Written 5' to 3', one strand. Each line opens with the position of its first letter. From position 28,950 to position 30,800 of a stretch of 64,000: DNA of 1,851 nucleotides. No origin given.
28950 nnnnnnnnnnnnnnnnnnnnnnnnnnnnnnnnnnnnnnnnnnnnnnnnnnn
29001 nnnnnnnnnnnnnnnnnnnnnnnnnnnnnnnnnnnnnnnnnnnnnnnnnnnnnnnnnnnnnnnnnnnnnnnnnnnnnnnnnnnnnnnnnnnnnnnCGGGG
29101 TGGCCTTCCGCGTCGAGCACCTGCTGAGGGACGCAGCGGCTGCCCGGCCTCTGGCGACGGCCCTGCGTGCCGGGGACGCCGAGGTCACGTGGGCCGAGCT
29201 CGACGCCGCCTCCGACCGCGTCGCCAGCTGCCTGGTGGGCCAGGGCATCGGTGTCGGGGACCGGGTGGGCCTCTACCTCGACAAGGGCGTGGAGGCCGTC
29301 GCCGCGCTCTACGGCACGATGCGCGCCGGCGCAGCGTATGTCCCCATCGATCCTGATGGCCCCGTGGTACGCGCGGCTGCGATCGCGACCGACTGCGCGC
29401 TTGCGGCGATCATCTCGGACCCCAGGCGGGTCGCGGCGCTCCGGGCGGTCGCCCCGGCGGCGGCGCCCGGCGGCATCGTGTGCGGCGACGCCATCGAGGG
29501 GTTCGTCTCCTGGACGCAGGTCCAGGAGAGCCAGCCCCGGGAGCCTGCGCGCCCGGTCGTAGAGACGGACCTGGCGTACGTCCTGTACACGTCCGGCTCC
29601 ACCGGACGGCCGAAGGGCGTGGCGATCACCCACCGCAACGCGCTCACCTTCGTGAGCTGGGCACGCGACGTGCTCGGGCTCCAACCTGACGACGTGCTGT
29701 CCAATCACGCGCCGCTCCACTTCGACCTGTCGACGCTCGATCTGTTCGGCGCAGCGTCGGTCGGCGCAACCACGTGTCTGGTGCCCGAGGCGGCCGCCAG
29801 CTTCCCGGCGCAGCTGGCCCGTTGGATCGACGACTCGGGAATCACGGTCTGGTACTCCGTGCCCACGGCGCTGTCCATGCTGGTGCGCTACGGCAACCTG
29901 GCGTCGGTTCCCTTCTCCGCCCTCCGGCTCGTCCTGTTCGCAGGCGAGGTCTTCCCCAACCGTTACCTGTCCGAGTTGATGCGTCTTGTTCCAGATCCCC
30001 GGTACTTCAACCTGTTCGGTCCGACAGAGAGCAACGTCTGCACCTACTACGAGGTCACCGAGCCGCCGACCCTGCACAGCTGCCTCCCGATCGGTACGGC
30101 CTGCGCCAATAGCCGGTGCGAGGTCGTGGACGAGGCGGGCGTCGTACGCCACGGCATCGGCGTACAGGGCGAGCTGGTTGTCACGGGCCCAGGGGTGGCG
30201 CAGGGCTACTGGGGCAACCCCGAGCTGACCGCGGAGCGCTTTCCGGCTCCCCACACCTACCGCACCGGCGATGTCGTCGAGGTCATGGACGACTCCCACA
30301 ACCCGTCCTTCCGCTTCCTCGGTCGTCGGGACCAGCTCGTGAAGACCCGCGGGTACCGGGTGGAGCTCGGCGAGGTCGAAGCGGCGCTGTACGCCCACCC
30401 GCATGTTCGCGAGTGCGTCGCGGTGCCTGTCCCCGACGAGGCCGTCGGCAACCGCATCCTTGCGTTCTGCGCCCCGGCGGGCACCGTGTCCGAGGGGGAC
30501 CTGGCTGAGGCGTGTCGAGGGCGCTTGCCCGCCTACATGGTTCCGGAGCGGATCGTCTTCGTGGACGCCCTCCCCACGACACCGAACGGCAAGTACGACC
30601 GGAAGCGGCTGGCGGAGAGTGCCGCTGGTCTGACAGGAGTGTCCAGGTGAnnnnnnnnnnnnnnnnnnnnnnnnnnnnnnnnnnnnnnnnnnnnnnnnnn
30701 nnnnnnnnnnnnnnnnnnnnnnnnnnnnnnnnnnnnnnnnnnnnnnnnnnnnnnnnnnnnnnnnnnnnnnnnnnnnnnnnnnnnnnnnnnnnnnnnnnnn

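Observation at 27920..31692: Dehydrogenase / adenylation enzyme / carrier protein / GNAT cassette inside a glycan locus: predicted carrier-protein-dependent pyrrolyl-2-carboxyl (Pro-derived) decoration of a polysaccharide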

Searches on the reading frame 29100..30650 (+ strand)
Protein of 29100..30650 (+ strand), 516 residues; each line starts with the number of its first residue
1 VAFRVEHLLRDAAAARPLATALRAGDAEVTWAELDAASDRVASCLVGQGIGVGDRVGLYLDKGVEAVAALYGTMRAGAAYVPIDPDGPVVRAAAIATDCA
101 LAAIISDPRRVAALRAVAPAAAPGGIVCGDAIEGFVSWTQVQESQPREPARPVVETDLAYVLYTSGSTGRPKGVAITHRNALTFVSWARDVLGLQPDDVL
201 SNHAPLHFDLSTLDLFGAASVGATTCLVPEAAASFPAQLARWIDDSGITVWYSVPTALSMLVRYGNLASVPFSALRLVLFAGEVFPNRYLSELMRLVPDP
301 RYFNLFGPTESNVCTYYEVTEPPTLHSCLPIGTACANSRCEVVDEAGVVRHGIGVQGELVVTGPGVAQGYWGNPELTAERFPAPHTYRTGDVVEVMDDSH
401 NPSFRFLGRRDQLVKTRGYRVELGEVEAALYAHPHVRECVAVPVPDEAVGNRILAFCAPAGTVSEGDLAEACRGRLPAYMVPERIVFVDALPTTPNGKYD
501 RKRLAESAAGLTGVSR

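Call 4: search_protein_families(library=pfam, proteins=[window:29100-30650:+], max_evalue=0.01)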
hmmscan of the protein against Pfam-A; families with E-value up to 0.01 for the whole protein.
window:29100-30650:+ (516 aa): 2 families
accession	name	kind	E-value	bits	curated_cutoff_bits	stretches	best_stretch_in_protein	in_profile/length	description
PF00501.34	AMP-binding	-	3.5e-82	276.7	29.9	1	10-371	2-384/384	AMP-binding enzyme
PF13193.12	AMP-binding_C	-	2.9e-18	67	24.5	1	425-498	1-76/76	AMP-binding enzyme C-terminal domain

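Call 5: search_protein_families(library=ncbifam, proteins=[window:29100-30650:+], max_evalue=0.01)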
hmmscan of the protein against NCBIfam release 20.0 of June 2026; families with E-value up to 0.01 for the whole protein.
window:29100-30650:+ (516 aa): 107 families (the best 25 are shown)
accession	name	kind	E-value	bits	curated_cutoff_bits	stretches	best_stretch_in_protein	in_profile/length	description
TIGR01733.1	AA-adenyl-dom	subfamily_domain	2.9e-108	362.3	317.4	1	30-441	1-409/409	amino acid adenylation domain-containing protein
TIGR03098.1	ligase_PEP_1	hypoth_equivalog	4.9e-85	286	592.35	1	5-505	2-515/517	acyl-CoA ligase (AMP-forming), exosortase A system-associated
NF041803.1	NRPS_SolG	exception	1.6e-82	277.7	2200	1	14-505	572-1071/1163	solanimycin non-ribosomal peptide synthetase SolG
NF003417.0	PRK04813.1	subfamily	2.5e-81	273.7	476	1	10-507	10-502/505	D-alanine--poly(phosphoribitol) ligase subunit DltA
NF004282.0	PRK05691.1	subfamily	7e-80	267.9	4090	1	7-506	1135-1624/4334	non-ribosomal peptide synthase/polyketide synthase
TIGR01734.1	D-ala-DACP-lig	equivalog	1.7e-79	267.7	559.85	1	9-507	6-501/504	D-alanine--poly(phosphoribitol) ligase subunit DltA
NF038078.1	NRPS_MxcG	equivalog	7.9e-79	265.3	2300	1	7-507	460-959/1442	myxochelin non-ribosomal peptide synthetase MxcG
NF004837.0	PRK06187.1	subfamily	3.7e-71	240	476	1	4-509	9-523/531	long-chain-fatty-acid--CoA ligase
NF047350.1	aureusi_NRPS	equivalog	2e-68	230.6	2500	1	7-506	1438-1910/2373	aureusimine non-ribosomal peptide synthetase AusA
NF006182.0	PRK08316.1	subfamily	4.9e-61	206.8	663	1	5-506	13-515/523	fatty acyl-CoA synthetase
NF006181.0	PRK08314.1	subfamily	5.7e-55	186.6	705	2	133-508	181-554/563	long-chain-fatty-acid--CoA ligase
NF007605.2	PRK10252.1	equivalog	1.3e-53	182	2400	1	7-504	458-957/1292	enterobactin non-ribosomal peptide synthetase EntF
NF005858.0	PRK07787.1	subfamily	1.4e-51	175.5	575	1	12-505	10-469/471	acyl-CoA synthetase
NF004511.1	PRK05852.1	equivalog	2.7e-50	171.5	650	1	6-507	2-503/505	FadD7 family fatty acid--CoA ligase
NF005863.0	PRK07798.1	subfamily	5.4e-50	170.5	543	1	1-508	2-531/540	acyl-CoA synthetase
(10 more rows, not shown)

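Call 6: search_solved_structures(query=window:29100-30650:+, max_evalue=1e-20, show_alignments=3)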
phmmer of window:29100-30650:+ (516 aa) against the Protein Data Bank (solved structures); distinct sequences matched with E-value up to 1e-20: 162 (the best 60 are shown).
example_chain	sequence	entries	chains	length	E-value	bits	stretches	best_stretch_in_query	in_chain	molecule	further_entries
6mfy_A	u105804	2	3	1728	5.7e-133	447.5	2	7-508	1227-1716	Linear gramicidin synthase subunit A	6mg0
9be4_A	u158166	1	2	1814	7.2e-133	447.2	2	7-507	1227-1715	Linear gramicidin synthase subunit A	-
9be3_A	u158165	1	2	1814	7.2e-133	447.1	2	7-507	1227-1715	Linear gramicidin synthase subunit A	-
6mfz_A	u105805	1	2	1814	7.2e-133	447.1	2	7-507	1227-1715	Linear gramicidin synthase subunit A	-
9meh_A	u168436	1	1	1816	7.3e-133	447.1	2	7-507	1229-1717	Linear gramicidin synthase subunit A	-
6o6e_B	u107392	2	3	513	1.5e-101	343.8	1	14-510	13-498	L-proline--[L-prolyl-carrier protein] ligase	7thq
8xjz_C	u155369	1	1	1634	3.9e-97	329.3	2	8-509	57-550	Peptide synthetase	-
7thn_B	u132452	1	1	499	2.7e-75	257.2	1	137-509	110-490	L-proline--[L-prolyl-carrier protein] ligase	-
3vnq_A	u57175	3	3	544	5.4e-71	243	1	7-507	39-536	NRPS adenylation protein CytC1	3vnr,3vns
8hlk_A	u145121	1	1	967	2e-67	231.2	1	7-504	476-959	Microcystin synthetase B (Fragment)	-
9bfd_A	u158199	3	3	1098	5.7e-67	229.7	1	6-506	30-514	Tyrocidine synthase 1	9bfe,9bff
6p1j_A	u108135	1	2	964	2.4e-66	227.7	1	8-504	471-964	Txo2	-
7ly7_A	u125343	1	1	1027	8e-66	226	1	151-504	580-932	BmdB, Bacillamide NRPS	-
7ly4_E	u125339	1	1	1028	8.1e-66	226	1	151-504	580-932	BmdB, bacillamide NRPS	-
7r27_A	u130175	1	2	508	1.5e-65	225.1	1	25-505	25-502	D-alanine--D-alanyl carrier protein ligase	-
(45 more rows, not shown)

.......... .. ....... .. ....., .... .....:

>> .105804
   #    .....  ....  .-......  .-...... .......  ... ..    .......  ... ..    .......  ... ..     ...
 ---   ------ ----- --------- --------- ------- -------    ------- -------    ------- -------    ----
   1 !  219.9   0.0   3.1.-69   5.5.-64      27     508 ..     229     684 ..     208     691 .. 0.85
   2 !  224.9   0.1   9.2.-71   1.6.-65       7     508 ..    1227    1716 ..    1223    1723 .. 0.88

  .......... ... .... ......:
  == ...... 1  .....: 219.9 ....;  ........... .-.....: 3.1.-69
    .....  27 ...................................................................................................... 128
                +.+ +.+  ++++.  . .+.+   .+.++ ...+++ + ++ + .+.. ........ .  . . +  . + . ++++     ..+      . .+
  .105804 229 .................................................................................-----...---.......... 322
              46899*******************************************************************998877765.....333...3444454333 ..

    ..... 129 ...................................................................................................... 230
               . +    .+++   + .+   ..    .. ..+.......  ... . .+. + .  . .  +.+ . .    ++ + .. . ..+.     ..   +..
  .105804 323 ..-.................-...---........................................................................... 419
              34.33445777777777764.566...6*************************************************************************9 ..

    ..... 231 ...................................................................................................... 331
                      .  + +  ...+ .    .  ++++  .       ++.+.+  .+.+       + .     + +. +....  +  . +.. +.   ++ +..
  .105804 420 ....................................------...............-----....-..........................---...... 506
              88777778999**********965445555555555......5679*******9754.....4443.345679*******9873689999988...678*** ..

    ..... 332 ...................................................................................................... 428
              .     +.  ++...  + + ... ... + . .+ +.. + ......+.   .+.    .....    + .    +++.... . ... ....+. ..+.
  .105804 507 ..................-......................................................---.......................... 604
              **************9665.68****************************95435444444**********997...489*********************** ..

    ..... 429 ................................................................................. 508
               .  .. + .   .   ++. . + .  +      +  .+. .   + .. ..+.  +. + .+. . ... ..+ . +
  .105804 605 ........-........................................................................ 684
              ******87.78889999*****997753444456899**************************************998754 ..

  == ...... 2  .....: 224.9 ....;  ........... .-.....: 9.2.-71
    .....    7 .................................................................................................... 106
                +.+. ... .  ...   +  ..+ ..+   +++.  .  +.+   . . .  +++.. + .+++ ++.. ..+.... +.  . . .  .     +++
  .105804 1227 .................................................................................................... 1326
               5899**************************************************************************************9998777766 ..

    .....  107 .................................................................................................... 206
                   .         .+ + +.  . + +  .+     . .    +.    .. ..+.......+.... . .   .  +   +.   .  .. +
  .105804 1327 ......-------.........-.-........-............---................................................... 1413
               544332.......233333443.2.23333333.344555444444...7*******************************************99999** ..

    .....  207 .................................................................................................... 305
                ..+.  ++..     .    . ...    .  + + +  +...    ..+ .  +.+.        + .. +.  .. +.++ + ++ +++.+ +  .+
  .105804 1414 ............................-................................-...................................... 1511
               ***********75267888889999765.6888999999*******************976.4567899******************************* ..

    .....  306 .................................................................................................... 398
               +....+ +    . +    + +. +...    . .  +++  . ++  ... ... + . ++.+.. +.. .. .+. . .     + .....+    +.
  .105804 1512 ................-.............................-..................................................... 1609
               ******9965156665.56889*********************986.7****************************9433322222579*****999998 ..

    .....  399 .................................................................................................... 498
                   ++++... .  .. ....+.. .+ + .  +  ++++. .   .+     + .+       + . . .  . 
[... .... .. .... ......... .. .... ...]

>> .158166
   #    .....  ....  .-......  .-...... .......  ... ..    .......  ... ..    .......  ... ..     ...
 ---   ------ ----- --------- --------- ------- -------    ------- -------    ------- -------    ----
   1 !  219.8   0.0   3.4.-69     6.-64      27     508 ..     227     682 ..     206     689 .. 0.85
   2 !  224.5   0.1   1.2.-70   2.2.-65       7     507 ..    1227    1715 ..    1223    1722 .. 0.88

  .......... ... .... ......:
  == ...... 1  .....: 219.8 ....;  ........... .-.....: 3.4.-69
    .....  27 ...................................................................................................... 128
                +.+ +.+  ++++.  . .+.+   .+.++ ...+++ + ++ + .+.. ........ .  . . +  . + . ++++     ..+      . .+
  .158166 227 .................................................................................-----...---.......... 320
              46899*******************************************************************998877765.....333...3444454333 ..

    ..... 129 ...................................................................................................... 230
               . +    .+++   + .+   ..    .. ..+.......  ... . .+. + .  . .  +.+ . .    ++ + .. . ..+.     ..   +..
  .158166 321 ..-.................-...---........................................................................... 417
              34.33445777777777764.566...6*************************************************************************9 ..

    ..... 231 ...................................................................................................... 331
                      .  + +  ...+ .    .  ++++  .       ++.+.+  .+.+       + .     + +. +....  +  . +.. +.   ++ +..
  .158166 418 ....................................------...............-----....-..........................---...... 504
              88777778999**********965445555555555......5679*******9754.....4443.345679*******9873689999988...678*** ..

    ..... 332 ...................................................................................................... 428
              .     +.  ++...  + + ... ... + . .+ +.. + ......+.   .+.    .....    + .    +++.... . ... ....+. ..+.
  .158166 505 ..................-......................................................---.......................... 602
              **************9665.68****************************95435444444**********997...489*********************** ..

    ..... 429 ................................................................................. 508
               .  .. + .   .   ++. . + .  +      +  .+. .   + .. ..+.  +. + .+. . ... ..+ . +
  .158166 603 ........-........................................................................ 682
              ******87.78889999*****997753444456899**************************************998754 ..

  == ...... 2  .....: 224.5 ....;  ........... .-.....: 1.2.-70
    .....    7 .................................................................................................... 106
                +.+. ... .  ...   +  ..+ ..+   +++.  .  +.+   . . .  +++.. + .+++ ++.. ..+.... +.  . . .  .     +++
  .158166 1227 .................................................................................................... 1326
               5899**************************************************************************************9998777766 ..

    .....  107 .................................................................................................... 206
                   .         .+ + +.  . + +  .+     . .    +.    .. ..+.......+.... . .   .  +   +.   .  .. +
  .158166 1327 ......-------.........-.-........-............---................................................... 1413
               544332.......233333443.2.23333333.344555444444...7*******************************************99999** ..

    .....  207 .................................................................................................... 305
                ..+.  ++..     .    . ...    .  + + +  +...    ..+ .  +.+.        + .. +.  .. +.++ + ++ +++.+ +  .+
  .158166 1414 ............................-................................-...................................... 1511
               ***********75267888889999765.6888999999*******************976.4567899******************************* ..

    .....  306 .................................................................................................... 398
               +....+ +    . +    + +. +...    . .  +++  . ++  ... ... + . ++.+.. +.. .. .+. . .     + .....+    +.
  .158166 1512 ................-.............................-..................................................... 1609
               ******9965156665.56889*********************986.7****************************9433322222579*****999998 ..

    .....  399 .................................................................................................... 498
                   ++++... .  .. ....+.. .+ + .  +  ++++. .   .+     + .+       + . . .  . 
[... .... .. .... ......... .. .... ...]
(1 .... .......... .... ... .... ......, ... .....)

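Call 13: find_homologous_proteins(query=window:29100-30650:+, max_evalue=1e-30)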
Query window:29100-30650:+ (516 aa): 7596 proteins with E <= 1e-30 among 8000 candidates; the best 120 are listed.
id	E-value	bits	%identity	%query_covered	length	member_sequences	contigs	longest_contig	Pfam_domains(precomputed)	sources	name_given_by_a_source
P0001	0.0e+0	1164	100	100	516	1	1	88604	PF00501.35,PF13193.13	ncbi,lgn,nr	ncbi:MAG: putative acyl-CoA synthetase [Frankiales bacterium]|nr:putative acyl-CoA synthetase [Frank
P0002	3.3e-253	859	73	99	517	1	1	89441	PF00501.35,PF13193.13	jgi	jgi:amino acid adenylation domain-containing protein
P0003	1.5e-251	854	74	99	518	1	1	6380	PF00501.35,PF13193.13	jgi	jgi:amino acid adenylation domain-containing protein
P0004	1.1e-229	781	69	99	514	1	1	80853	PF00501.35,PF13193.13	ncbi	-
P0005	5.0e-211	720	62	100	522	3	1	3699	PF00501.35,PF13193.13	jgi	jgi:amino acid adenylation domain-containing protein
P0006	5.0e-206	703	63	99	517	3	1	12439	PF00501.35,PF13193.13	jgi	jgi:amino acid adenylation domain-containing protein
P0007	1.4e-204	699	62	99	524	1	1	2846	PF00501.35,PF13193.13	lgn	-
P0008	3.6e-204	697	61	99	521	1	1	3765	PF00501.35,PF13193.13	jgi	jgi:L-proline---[L-prolyl-carrier protein] ligase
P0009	8.7e-204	696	61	100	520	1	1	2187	PF00501.35,PF13193.13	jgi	jgi:amino acid adenylation domain-containing protein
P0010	2.3e-203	695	63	99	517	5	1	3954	PF00501.35,PF13193.13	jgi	jgi:amino acid adenylation domain-containing protein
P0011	3.9e-203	694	61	100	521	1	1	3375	PF00501.35,PF13193.13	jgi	jgi:L-proline---[L-prolyl-carrier protein] ligase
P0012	1.9e-202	692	62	99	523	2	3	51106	PF00501.35,PF13193.13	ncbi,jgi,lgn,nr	ncbi:MAG TPA: amino acid adenylation domain-containing protein [Solirubrobacteraceae bacterium]|nr:a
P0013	3.7e-202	691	61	98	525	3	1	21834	PF00501.35,PF13193.13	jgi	jgi:L-proline---[L-prolyl-carrier protein] ligase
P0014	3.6e-201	687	61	98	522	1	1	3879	PF00501.35,PF13193.13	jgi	jgi:L-proline---[L-prolyl-carrier protein] ligase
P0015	2.4e-200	685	62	99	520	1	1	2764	PF00501.35,PF13193.13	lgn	-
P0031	7.6e-194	663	60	98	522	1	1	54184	PF00501.35,PF13193.13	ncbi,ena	-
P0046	9.4e-189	646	59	98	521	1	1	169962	PF00501.35,PF13193.13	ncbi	-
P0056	3.1e-179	615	58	97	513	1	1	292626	PF00501.35,PF13193.13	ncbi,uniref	ncbi:amino acid adenylation domain-containing protein [Geodermatophilus sp. CPCC 205506]|uniref:amin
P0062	1.7e-173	596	56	97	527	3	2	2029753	PF00501.35,PF13193.13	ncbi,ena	-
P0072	6.5e-164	565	54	99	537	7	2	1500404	PF00501.35,PF13193.13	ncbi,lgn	ncbi:MAG: amino acid adenylation domain-containing protein [Acidimicrobiia bacterium]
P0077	2.3e-157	543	55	90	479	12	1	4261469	PF00501.35,PF13193.13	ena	-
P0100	1.3e-139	484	49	99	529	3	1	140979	PF00501.35,PF13193.13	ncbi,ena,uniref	ncbi:D-alanine--poly(phosphoribitol) ligase [Streptomyces hokutonensis]|uniref:D-alanine--poly(phosp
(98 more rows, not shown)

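Call 15: find_encoding_contigs(protein=P0002, flank=10000, max_places=2)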
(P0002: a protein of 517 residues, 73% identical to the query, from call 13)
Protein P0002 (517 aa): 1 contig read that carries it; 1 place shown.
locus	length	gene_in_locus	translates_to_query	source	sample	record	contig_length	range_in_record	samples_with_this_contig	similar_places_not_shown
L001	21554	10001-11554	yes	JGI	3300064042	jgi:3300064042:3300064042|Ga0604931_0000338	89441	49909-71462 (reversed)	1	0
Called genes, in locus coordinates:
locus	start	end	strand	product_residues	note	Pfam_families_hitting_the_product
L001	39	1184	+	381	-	PF00512:HisKA, PF02518:HATPase_c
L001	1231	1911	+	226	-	PF00072:Response_reg, PF00486:Trans_reg_C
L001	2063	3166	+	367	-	PF12849:PBP_like_2, PF01547:SBP_bac_1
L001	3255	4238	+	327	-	PF00528:BPD_transp_1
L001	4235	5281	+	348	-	PF00528:BPD_transp_1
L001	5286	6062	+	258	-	PF02463:SMC_N (faint), PF00005:ABC_tran, PF13304:AAA_21 (faint), PF13401:AAA_22 (weak)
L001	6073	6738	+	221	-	PF01895:PhoU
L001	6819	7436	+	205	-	PF01865:PhoU_div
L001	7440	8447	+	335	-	PF01384:PHO4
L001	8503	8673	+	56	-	-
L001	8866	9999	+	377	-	PF02771:Acyl-CoA_dh_N, PF02770:Acyl-CoA_dh_M, PF00441:Acyl-CoA_dh_1, PF08028:Acyl-CoA_dh_2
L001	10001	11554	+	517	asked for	PF00501:AMP-binding, PF13193:AMP-binding_C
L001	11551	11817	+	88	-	PF00550:PP-binding (weak)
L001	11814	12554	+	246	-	-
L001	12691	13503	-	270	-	PF00528:BPD_transp_1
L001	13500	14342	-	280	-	PF00528:BPD_transp_1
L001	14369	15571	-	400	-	PF01547:SBP_bac_1, PF13531:SBP_bac_11 (faint), PF13416:SBP_bac_8, PF13343:SBP_bac_6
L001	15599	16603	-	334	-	PF00005:ABC_tran, PF13304:AAA_21 (faint), PF08402:TOBE_2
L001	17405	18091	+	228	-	PF12401:FhaA_N, PF16697:Yop-YscD_cpl, PF00498:FHA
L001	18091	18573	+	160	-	PF16697:Yop-YscD_cpl, PF00498:FHA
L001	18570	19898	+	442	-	PF00481:PP2C, PF13672:PP2C_2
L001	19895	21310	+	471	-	PF01098:FTSW_RODA_SPOVE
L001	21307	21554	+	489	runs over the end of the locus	PF21922:PBP_dimer_2, PF00905:Transpeptidase, PF13354:Beta-lactamase2 (faint)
